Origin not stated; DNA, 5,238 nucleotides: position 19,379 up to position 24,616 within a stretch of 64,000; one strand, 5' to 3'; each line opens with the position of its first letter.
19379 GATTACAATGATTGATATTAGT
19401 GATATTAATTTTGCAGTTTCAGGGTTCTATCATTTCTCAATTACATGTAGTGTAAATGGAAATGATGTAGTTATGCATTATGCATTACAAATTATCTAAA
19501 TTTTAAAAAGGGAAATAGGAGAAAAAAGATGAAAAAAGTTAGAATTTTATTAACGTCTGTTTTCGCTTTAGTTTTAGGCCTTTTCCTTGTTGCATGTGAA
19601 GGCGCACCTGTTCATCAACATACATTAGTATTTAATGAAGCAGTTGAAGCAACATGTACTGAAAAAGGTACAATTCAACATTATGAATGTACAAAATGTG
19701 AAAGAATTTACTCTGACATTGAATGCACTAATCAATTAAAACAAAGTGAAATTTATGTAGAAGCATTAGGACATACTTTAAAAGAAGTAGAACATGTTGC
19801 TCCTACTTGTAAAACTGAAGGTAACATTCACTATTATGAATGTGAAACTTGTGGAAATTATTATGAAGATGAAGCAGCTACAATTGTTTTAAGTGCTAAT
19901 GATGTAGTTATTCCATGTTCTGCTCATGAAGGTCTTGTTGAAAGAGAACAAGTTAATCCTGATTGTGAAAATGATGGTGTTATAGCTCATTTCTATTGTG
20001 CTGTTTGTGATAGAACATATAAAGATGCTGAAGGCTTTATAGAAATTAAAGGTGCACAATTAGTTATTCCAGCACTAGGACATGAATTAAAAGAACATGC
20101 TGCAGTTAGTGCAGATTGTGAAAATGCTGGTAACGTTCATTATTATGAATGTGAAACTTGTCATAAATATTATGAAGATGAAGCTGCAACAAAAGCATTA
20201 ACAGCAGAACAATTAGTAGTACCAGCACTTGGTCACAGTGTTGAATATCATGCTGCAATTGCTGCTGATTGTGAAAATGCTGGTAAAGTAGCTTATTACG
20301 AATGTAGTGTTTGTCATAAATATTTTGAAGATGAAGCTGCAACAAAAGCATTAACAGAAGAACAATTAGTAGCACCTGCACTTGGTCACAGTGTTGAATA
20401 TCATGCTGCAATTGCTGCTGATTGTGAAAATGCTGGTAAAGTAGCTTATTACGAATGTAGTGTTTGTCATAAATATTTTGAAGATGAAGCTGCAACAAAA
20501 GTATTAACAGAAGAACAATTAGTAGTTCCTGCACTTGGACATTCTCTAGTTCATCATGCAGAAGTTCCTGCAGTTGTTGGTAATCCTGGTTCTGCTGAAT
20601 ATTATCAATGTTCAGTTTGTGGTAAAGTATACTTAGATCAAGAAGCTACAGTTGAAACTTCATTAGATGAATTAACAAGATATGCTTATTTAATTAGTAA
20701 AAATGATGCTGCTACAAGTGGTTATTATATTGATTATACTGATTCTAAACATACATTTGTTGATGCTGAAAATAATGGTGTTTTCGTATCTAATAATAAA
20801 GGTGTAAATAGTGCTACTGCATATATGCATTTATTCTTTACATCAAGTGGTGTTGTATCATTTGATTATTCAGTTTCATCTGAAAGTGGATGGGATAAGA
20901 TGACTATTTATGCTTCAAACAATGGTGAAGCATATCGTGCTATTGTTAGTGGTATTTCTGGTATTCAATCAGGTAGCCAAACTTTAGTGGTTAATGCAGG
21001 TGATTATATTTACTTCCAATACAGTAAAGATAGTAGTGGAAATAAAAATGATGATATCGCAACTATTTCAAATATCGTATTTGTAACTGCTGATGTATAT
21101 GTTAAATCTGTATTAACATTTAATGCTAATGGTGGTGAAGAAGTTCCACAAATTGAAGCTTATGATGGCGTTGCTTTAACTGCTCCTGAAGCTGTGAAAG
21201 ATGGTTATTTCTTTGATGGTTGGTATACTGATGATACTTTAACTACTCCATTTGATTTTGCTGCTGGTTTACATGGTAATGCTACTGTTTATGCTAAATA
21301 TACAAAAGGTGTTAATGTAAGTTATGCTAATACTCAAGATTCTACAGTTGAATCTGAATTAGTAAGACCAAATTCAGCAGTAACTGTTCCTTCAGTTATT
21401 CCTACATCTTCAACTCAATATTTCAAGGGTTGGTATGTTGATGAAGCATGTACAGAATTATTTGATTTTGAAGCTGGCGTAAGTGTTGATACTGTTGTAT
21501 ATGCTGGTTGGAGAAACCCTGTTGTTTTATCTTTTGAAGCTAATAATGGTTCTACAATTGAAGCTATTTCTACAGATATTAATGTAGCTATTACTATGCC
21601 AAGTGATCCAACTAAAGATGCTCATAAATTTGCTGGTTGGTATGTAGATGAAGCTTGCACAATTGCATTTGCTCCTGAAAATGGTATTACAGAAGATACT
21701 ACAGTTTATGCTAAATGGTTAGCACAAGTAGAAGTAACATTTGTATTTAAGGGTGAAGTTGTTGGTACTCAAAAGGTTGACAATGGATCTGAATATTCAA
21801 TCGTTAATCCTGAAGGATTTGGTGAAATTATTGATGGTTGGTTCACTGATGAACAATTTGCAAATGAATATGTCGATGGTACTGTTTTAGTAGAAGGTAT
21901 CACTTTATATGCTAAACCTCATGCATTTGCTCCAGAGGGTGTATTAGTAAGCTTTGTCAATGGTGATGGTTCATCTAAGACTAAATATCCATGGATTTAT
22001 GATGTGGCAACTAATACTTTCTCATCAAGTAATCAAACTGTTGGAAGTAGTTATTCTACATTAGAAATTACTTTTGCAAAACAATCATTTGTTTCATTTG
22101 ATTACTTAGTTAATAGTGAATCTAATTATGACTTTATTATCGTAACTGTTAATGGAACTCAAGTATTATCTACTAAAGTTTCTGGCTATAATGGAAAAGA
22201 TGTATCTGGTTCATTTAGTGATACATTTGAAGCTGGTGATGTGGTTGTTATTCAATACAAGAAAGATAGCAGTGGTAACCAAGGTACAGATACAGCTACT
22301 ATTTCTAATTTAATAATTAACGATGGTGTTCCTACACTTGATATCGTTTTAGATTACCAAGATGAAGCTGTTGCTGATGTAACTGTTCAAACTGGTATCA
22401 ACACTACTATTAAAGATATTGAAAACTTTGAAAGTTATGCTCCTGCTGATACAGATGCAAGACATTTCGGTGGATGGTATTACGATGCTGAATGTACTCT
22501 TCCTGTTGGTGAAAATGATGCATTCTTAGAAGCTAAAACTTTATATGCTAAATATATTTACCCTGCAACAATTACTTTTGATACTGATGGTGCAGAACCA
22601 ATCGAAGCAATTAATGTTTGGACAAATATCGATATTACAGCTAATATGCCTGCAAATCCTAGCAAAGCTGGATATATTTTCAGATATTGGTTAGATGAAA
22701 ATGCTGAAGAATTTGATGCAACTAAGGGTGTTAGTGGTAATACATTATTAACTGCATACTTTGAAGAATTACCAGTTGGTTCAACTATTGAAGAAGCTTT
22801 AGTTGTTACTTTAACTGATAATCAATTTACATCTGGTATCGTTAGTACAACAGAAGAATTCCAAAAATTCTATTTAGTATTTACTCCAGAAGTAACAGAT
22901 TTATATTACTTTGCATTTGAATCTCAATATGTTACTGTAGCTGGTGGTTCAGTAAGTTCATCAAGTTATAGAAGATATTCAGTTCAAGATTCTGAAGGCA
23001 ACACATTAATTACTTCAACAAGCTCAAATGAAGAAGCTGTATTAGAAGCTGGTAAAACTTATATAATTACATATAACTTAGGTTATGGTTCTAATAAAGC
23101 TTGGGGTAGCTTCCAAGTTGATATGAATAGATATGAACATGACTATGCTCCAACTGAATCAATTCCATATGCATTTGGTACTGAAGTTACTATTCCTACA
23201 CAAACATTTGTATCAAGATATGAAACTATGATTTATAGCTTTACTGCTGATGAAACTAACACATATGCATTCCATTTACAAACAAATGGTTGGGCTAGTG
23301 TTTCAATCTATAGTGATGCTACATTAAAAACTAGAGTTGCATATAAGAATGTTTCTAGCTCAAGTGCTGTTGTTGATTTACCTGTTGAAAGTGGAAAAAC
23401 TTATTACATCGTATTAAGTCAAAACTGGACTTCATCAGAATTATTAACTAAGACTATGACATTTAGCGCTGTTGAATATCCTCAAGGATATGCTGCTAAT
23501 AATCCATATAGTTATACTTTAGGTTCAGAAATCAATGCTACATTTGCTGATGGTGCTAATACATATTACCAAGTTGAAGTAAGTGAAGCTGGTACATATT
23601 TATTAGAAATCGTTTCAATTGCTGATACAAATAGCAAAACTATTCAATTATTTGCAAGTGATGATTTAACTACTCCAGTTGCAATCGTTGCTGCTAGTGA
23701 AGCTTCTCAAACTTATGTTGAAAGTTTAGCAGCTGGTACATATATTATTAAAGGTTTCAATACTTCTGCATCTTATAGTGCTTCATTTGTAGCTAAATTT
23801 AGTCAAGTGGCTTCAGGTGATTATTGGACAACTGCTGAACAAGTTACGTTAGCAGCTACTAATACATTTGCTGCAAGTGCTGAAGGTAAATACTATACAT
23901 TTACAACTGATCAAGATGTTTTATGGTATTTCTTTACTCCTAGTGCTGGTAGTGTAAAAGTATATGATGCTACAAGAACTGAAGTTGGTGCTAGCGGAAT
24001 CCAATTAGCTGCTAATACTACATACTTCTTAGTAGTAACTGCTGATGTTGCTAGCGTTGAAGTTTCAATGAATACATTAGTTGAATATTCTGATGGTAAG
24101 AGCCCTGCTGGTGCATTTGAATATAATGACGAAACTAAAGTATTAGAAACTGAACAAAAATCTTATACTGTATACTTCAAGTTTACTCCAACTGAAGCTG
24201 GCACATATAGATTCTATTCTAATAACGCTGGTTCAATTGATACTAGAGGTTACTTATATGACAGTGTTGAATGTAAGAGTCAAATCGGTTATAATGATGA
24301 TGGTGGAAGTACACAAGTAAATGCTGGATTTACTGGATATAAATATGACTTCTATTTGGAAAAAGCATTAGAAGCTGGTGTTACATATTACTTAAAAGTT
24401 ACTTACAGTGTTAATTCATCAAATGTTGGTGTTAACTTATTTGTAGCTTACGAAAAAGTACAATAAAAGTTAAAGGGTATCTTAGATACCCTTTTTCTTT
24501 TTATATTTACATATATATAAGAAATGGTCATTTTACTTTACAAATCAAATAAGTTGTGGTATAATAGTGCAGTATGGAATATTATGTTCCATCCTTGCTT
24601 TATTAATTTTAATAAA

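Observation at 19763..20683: Near-identical 153-bp in-frame tandem repeats in a giant lipoprotein gene, a candidate for copy-number (size/antigenic) variation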

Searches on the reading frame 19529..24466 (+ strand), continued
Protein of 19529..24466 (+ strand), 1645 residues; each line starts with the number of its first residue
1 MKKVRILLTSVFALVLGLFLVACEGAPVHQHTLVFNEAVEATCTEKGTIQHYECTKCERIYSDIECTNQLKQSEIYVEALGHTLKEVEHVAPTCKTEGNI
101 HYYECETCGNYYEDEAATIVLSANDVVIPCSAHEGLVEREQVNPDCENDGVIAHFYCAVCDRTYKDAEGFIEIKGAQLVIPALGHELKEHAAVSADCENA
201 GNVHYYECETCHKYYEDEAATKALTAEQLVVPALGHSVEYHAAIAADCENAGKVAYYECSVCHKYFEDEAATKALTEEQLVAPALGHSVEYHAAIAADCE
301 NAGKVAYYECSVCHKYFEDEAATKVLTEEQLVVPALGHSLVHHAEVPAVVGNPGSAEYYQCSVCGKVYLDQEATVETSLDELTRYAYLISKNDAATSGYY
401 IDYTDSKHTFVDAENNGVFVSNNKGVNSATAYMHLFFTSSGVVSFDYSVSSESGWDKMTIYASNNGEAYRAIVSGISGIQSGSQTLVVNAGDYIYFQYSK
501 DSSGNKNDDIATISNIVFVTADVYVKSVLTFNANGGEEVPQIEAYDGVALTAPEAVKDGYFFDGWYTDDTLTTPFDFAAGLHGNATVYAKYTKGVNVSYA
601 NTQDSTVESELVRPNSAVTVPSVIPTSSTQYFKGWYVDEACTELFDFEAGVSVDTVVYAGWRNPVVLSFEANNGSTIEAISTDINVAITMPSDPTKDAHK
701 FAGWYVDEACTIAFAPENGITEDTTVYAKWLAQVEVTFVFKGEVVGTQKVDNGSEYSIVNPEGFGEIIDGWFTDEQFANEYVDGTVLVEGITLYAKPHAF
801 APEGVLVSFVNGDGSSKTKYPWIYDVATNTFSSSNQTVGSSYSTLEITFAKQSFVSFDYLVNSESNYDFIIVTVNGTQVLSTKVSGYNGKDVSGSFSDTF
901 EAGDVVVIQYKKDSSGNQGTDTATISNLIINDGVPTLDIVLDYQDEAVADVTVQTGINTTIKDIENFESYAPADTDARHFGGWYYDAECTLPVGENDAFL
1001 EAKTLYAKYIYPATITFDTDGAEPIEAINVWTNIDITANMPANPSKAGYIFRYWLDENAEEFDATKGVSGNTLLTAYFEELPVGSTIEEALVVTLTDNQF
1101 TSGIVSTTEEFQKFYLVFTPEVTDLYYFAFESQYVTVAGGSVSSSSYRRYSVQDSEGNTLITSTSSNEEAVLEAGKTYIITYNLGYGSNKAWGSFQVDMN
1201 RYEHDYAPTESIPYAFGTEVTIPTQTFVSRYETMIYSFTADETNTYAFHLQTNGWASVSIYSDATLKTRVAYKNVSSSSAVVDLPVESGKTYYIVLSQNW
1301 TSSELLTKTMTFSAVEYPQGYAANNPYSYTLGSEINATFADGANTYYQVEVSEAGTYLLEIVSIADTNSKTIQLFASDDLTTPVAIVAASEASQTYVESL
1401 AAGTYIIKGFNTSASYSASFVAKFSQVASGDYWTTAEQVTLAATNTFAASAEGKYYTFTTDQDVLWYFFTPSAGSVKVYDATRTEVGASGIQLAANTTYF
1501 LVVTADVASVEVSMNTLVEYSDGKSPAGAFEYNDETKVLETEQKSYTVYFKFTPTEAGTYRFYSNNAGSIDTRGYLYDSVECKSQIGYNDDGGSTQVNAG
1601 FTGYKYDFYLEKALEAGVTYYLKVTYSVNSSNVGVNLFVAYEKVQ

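Call 61: find_encoding_contigs(protein=P0151, flank=6000, max_places=6)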
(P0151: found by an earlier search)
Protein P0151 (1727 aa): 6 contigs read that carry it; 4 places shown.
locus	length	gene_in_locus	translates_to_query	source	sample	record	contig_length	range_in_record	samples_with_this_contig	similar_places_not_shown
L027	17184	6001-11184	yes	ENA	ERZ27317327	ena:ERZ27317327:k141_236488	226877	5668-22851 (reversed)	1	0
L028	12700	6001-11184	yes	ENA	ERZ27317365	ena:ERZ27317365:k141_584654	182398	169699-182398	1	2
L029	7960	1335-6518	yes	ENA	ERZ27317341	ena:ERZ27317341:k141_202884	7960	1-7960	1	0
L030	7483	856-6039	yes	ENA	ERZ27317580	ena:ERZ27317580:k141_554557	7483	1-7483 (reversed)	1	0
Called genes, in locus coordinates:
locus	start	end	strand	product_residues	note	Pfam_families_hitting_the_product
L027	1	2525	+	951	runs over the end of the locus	-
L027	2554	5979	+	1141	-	PF07523:Big_3 (weak)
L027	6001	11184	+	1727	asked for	PF09479:Flg_new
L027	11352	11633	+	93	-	PF01250:Ribosomal_S6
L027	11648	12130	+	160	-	PF00436:SSB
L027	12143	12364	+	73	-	PF01084:Ribosomal_S18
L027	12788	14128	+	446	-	PF08271:Zn_Ribbon_TF (faint)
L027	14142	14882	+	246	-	-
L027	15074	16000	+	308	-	-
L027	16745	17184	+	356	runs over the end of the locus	PF01381:HTH_3, PF12844:HTH_19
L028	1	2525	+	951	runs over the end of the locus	-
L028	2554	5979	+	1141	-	PF07523:Big_3 (weak)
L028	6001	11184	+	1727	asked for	PF09479:Flg_new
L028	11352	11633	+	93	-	PF01250:Ribosomal_S6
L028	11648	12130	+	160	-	PF00436:SSB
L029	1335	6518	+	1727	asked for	PF09479:Flg_new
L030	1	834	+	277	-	?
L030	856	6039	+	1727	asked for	PF09479:Flg_new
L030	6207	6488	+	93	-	PF01250:Ribosomal_S6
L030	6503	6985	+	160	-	PF00436:SSB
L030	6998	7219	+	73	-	PF01084:Ribosomal_S18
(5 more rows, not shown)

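Call 62: find_encoding_contigs(protein=P0007, flank=6000, max_places=6)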
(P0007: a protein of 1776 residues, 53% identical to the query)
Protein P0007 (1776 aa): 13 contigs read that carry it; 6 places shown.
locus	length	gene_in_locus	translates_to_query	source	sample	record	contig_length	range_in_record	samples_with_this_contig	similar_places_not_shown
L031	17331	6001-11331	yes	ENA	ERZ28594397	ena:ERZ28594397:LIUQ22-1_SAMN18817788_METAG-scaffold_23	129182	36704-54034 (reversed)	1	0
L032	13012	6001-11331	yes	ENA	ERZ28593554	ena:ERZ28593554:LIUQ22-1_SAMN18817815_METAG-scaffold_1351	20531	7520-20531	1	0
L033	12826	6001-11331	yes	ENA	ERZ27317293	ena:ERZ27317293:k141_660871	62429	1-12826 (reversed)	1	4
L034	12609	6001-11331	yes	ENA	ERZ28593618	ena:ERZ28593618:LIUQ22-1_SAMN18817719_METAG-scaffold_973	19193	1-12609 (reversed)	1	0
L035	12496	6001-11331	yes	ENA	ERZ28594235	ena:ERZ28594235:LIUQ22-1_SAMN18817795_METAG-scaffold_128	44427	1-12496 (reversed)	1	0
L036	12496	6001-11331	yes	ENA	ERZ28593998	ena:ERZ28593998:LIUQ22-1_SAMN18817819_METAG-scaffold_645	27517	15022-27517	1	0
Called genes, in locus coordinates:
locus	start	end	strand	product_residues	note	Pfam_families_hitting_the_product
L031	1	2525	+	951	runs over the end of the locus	-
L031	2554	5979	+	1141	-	PF07523:Big_3 (weak)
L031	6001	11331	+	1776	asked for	PF23107:Zf-C2H2_ZNF451_C (faint), PF09479:Flg_new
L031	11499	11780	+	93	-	PF01250:Ribosomal_S6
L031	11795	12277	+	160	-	PF00436:SSB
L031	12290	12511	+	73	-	PF01084:Ribosomal_S18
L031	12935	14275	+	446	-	PF08271:Zn_Ribbon_TF (faint)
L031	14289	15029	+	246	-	-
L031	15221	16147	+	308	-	-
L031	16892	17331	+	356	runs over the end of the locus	PF01381:HTH_3, PF12844:HTH_19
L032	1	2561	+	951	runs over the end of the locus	-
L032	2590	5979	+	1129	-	PF07523:Big_3 (weak)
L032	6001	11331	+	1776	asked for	PF23107:Zf-C2H2_ZNF451_C (faint), PF09479:Flg_new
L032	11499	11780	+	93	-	PF01250:Ribosomal_S6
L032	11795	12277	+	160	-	PF00436:SSB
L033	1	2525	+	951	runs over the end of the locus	-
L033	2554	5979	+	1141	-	PF07523:Big_3 (weak)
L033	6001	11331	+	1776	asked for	PF23107:Zf-C2H2_ZNF451_C (faint), PF09479:Flg_new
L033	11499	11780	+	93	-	PF01250:Ribosomal_S6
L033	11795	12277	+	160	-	PF00436:SSB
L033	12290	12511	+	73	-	PF01084:Ribosomal_S18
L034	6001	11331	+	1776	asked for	PF23107:Zf-C2H2_ZNF451_C (faint), PF09479:Flg_new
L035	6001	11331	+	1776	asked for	PF23107:Zf-C2H2_ZNF451_C (faint), PF09479:Flg_new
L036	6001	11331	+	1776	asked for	PF23107:Zf-C2H2_ZNF451_C (faint), PF09479:Flg_new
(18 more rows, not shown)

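Call 83: find_related_loci(query=A2, collection=metagenome_contigs, flank=7000)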
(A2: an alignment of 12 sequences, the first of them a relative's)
Query A2 (1645 aa) in metagenome_contigs; peptide patterns used: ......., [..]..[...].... (x = any residue, [..] = any of these).
600 stretches matched a pattern (row limit reached: there are more); 108 encode a relative of the query (tblastn E <= 1e-3); the best 80 are kept; 80 distinct loci.
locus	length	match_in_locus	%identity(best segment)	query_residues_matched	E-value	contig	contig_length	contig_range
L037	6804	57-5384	53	1-1643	0e+0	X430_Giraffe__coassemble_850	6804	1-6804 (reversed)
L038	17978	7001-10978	34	509-1063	2e-29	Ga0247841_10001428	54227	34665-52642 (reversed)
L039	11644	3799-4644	29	526-1089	1e-24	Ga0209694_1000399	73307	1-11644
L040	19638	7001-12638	29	523-1087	3e-20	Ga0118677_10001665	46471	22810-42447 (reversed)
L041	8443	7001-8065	29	390-1081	1e-17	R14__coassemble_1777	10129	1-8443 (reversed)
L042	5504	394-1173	31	514-1055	2e-17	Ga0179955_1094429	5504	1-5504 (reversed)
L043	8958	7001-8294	34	521-730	2e-16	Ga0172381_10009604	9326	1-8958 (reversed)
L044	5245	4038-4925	26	528-819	2e-14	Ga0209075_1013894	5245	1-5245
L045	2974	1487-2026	31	603-1054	3e-14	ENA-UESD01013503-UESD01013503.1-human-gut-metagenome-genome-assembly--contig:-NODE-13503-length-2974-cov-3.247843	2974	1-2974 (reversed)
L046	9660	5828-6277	33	603-1054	5e-14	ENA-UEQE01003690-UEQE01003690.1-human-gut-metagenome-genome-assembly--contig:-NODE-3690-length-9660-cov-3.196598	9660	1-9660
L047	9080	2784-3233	33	603-1054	5e-14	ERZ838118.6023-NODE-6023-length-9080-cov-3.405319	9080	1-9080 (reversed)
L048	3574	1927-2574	32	493-1054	8e-14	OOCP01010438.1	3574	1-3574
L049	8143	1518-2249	34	625-1054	2e-13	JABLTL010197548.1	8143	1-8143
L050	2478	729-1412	34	618-1054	3e-13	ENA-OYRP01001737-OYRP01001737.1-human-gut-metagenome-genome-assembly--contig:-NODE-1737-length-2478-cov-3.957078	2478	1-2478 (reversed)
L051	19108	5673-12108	30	516-1061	3e-13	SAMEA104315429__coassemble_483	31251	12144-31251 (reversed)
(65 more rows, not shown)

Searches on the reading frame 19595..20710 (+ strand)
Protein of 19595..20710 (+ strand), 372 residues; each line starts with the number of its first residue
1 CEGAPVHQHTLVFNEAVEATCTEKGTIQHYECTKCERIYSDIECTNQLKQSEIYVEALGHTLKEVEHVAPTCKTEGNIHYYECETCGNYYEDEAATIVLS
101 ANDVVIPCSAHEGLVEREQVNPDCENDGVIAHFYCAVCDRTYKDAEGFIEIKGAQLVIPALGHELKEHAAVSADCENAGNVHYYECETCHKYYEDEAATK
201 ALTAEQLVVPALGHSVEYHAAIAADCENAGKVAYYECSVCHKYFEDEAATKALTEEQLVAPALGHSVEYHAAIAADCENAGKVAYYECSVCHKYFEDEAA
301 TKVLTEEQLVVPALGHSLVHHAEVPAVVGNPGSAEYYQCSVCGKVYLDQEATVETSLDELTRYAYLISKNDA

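Call 22: search_protein_families(library=pfam, proteins=[window:19595-20710:+], max_evalue=1)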
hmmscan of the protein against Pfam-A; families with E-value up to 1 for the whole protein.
window:19595-20710:+ (372 aa): 13 families
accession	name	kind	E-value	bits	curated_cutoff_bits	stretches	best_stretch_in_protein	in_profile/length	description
PF23674.1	RYYR-CCHC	-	7.3e-09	35.9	27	2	175-196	31-52/79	RYYR-CCHC domain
PF12874.13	zf-met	-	2.7e-05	24.8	21.2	0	133-144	1-12/25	Zinc-finger of C2H2 type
PF00096.32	zf-C2H2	-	0.0012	19.6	25.2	0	133-147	1-15/23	Zinc finger, C2H2 type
PF12171.14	zf-C2H2_jaz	-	0.011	16.3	22.6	3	132-146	1-15/27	Zinc-finger double-stranded RNA-binding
PF21375.2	POT1_C_insert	-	0.012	15.8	27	0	53-89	80-115/143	Protection of telomeres protein 1 (POT1), C-terminal insertion domain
PF21664.2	TBPIP_C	-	0.062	13.7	27.2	0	42-96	8-62/115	TBP-interacting protein, C-terminal domain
PF13894.12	zf-C2H2_4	-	0.075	14.2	27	0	337-350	1-14/24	C2H2-type zinc finger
PF23447.1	DUF7128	-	0.11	12.8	25.7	0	78-93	10-25/44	Domain of unknown function (DUF7128)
PF25095.1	C2H2-zf_KIN17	-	0.22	12.3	27.7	1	133-148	3-18/30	KIN17 C2H2-type zinc finger domain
PF00684.25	DnaJ_CXXCXGXG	-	0.23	12.2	32.7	0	64-87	39-62/65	DnaJ central domain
PF23108.1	Zf-C2H2_ZNF451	-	0.31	11.3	29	0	286-300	1-15/57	Two consecutive Zinc fingers C2H2 type, ZNF451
PF10367.15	zf-Vps39_C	-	0.34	11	24.7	0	236-246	11-21/41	Vacuolar sorting protein 39 C-terminal zinc finger domain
PF05129.18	Zn_ribbon_Elf1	-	0.87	10.2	29.8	0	220-247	32-59/79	Transcription elongation factor Elf1 like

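Call 23: search_solved_structures(query=window:19595-20710:+, max_evalue=1, show_alignments=2)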
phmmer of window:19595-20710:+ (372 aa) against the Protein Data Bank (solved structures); distinct sequences matched with E-value up to 1: 5.
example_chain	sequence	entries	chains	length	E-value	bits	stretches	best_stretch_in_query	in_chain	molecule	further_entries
9qa6_A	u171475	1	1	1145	0.00011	24.7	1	265-317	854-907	IgA protease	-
8tdh_A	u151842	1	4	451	0.1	14.9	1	207-267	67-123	Predicted dehydrogenases and related proteins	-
8tdf_A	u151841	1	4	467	0.11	14.9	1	207-267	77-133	Dehydrogenase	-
9o5d_A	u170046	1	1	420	0.98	11.7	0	223-257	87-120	S-adenosylmethionine sensor upstream of mTORC1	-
6htq_l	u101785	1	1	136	0.99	11.7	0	8-65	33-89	30S ribosomal protein S12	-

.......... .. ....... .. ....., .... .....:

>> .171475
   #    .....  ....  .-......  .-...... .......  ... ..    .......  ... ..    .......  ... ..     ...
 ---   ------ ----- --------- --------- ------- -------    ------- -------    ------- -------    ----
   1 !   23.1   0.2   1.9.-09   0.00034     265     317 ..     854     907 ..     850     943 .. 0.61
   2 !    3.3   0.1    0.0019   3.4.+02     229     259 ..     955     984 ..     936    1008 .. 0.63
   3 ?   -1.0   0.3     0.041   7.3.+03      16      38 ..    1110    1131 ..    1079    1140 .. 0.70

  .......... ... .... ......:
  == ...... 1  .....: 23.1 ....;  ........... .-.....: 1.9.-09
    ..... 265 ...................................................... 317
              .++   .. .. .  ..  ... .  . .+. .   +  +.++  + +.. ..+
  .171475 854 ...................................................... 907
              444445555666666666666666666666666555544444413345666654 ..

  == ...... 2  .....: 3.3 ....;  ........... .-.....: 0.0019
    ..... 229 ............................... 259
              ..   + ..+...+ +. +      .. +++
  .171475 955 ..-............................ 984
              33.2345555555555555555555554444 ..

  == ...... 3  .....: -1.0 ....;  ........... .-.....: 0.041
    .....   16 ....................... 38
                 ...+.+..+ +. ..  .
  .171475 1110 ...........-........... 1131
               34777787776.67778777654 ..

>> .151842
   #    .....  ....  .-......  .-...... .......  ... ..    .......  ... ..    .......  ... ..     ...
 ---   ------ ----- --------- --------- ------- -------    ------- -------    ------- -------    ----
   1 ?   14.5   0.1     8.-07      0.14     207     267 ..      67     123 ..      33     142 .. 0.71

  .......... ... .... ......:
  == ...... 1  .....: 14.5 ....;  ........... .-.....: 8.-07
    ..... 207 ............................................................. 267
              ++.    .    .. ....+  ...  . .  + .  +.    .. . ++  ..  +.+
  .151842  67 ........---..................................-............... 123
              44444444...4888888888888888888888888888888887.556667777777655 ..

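Call 24: search_protein_families(library=ncbifam, proteins=[window:19595-20710:+], max_evalue=0.1)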
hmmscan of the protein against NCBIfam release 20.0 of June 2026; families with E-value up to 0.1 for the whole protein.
window:19595-20710:+ (372 aa): 3 families
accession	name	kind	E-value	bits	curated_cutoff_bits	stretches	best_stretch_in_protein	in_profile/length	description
NF006816.0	PRK09335.1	equivalog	3e-05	24.3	118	0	228-274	14-60/96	30S ribosomal protein S26e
NF043008.1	Cyt550_Brdyrhiz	equivalog_domain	0.006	16.7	240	0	202-246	4-46/131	cytochrome c-550 CycA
NF045930.1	Cytc6PetJCyano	equivalog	0.089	12.7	135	0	208-243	10-45/110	cytochrome c6 PetJ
